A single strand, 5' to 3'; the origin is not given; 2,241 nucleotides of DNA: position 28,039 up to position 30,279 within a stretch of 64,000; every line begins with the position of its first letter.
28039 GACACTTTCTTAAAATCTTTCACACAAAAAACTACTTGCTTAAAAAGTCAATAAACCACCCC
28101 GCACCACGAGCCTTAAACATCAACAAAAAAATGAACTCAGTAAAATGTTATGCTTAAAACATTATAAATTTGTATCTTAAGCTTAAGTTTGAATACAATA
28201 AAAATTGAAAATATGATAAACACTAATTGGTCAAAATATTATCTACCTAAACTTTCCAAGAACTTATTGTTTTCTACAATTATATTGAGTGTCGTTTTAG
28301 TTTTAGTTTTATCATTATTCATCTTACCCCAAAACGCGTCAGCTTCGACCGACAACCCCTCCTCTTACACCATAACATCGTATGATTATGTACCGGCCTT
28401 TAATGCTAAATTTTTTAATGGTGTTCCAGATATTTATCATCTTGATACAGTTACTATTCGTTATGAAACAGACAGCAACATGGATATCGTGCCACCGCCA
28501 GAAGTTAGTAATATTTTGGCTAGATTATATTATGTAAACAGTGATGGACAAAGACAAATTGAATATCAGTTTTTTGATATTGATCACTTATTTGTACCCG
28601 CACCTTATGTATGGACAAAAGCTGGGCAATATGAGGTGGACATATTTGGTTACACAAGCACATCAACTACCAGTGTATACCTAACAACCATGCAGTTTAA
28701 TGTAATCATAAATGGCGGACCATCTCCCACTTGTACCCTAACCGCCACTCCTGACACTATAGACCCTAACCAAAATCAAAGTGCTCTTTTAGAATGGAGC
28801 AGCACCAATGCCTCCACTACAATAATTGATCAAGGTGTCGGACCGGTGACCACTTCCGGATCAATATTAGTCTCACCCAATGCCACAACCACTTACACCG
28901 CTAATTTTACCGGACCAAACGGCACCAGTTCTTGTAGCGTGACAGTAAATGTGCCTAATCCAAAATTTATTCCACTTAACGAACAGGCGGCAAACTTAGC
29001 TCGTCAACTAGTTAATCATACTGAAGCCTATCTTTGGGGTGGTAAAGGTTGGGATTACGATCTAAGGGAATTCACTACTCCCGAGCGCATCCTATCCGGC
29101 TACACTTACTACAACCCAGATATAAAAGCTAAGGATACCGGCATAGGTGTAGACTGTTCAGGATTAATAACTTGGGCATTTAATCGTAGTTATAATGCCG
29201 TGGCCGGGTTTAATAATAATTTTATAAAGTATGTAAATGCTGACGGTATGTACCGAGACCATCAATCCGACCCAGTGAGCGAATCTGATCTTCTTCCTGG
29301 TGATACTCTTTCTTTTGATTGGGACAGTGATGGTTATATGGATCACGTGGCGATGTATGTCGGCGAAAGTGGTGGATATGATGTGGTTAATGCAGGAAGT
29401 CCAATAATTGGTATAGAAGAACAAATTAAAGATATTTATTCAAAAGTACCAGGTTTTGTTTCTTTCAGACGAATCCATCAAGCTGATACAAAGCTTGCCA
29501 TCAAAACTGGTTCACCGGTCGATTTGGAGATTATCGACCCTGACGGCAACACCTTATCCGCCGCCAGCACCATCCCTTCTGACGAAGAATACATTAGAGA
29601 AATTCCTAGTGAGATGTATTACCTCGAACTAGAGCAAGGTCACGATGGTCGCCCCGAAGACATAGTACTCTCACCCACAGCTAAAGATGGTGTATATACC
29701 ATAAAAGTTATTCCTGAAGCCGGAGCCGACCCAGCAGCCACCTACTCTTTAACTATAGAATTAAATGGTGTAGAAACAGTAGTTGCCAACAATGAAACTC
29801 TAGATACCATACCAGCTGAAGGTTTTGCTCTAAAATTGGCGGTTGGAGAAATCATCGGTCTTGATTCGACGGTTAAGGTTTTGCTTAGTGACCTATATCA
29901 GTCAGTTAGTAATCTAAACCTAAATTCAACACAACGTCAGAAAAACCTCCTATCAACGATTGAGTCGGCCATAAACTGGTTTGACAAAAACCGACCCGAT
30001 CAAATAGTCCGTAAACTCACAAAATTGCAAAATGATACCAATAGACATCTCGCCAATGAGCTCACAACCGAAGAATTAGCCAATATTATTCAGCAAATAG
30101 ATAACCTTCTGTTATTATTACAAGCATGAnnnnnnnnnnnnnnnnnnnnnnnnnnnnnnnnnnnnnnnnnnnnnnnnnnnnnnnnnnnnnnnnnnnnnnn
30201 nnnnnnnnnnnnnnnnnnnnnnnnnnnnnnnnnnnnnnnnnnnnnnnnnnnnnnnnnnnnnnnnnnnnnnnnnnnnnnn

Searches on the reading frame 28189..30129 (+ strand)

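Call 42: search_protein_families(library=pfam, proteins=[window:28189-30129:+], max_evalue=0.00001)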
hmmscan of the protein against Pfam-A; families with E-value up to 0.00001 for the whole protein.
window:28189-30129:+ (646 aa): 1 family
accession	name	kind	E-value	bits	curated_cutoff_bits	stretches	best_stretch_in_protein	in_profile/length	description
PF00877.26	NLPC_P60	-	1.7e-06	28.4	23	1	289-394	12-75/105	NlpC/P60 family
